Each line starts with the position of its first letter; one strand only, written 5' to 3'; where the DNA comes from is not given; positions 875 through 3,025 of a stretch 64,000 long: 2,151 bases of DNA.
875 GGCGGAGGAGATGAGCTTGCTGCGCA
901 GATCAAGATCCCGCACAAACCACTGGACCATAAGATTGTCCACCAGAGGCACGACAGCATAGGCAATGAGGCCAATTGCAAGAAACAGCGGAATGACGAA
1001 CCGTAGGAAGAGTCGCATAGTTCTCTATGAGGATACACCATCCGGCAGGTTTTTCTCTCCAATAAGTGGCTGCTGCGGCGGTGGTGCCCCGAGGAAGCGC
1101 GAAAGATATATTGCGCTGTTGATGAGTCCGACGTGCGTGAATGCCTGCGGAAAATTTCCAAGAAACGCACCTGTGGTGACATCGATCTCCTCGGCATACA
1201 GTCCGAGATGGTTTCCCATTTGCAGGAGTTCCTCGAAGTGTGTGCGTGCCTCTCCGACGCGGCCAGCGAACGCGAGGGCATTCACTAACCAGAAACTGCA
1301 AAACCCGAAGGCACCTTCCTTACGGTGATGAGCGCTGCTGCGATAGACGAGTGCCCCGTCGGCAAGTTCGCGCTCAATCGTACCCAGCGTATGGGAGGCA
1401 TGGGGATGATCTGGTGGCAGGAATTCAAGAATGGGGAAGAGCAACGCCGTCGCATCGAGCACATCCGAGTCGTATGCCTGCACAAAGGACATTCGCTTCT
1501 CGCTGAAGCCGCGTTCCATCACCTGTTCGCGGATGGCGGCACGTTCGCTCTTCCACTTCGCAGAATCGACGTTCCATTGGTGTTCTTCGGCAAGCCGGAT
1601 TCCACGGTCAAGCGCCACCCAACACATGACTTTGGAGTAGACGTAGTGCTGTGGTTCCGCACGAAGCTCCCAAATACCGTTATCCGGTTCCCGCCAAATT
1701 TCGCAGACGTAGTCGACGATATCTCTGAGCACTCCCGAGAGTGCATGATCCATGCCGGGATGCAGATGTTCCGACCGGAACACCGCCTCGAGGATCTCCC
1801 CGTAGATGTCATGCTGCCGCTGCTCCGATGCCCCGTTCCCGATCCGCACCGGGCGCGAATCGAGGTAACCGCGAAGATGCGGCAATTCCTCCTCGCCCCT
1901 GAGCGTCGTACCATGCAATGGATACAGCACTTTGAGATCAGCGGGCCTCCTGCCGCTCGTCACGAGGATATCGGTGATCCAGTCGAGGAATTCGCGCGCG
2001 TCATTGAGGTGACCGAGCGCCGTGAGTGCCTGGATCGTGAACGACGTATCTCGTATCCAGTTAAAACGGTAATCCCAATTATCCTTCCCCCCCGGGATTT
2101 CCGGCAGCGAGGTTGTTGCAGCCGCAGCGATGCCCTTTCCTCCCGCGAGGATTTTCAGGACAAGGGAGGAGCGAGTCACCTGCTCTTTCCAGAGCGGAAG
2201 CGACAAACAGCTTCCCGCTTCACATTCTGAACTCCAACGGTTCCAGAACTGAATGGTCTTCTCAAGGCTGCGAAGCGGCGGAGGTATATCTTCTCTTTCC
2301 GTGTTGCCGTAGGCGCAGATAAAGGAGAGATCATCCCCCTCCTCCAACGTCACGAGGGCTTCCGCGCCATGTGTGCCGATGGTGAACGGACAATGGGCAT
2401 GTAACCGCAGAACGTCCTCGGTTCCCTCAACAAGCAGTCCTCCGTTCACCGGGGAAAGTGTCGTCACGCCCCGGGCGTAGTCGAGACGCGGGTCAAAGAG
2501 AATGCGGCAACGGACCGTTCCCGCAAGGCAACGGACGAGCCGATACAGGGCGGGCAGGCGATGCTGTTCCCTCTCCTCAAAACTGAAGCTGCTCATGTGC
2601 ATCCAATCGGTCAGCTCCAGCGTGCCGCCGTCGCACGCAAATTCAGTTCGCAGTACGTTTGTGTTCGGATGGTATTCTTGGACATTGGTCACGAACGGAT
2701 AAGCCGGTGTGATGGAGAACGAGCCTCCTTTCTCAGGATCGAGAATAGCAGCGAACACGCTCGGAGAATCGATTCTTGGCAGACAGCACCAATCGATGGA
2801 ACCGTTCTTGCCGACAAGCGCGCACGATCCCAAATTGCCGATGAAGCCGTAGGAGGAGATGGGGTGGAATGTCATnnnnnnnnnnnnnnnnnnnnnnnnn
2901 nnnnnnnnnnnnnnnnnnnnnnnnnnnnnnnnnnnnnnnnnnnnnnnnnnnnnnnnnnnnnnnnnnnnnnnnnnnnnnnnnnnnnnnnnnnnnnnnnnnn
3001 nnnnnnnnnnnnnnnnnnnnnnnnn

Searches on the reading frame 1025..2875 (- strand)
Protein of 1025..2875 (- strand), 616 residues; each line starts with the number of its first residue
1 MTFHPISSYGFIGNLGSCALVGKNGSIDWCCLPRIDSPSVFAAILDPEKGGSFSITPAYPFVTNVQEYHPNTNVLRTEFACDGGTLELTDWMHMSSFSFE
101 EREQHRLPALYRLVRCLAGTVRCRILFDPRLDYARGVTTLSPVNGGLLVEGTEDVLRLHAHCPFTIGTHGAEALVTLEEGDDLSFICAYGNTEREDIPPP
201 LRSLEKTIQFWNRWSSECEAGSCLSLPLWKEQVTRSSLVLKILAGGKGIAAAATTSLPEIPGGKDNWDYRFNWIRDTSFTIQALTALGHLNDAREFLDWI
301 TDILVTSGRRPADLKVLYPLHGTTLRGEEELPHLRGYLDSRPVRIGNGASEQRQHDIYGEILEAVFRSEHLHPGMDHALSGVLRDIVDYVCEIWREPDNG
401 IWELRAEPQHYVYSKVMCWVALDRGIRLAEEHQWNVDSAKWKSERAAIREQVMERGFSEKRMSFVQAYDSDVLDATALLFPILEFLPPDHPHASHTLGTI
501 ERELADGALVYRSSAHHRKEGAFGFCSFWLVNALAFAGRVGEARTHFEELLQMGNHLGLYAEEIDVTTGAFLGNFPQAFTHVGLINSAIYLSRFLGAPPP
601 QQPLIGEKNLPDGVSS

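Call 20: find_encoding_contigs(protein=window:1025-2875:-, flank=10000, max_places=3)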
Protein window:1025-2875:- (616 aa): 7 contigs read that carry it; 3 places shown.
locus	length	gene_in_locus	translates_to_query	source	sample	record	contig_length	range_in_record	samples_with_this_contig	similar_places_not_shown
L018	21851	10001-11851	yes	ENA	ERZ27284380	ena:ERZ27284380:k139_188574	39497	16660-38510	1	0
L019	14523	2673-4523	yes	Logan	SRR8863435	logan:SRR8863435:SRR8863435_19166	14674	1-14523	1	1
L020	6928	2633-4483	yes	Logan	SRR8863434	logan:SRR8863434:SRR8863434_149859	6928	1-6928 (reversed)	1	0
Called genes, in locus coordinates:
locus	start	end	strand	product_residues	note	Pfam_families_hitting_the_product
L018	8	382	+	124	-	PF01741:MscL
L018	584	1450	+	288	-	-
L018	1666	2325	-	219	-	-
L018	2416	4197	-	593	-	-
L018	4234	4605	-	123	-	PF00072:Response_reg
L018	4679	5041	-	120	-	PF00072:Response_reg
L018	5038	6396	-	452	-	PF00989:PAS, PF08448:PAS_4, PF12860:PAS_7 (weak), PF13188:PAS_8 (weak), PF13426:PAS_9, PF00512:HisKA, PF02518:HATPase_c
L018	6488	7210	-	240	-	PF04199:Cyclase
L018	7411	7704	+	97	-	PF01541:GIY-YIG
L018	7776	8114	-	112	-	PF03860:Csp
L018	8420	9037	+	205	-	PF10517:DM13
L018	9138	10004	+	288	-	PF02358:Trehalose_PPase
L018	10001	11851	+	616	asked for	PF19291:TREH_N, PF00723:Glyco_hydro_15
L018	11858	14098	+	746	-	PF00982:Glyco_transf_20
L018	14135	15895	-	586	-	PF00515:TPR_1 (weak), PF07719:TPR_2 (weak), PF13414:TPR_11 (weak), PF13424:TPR_12, PF13414:TPR_11, PF13432:TPR_16, PF14559:TPR_19, PF13431:TPR_17, +13 more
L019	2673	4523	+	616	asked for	PF19291:TREH_N, PF00723:Glyco_hydro_15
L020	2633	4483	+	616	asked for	PF19291:TREH_N, PF00723:Glyco_hydro_15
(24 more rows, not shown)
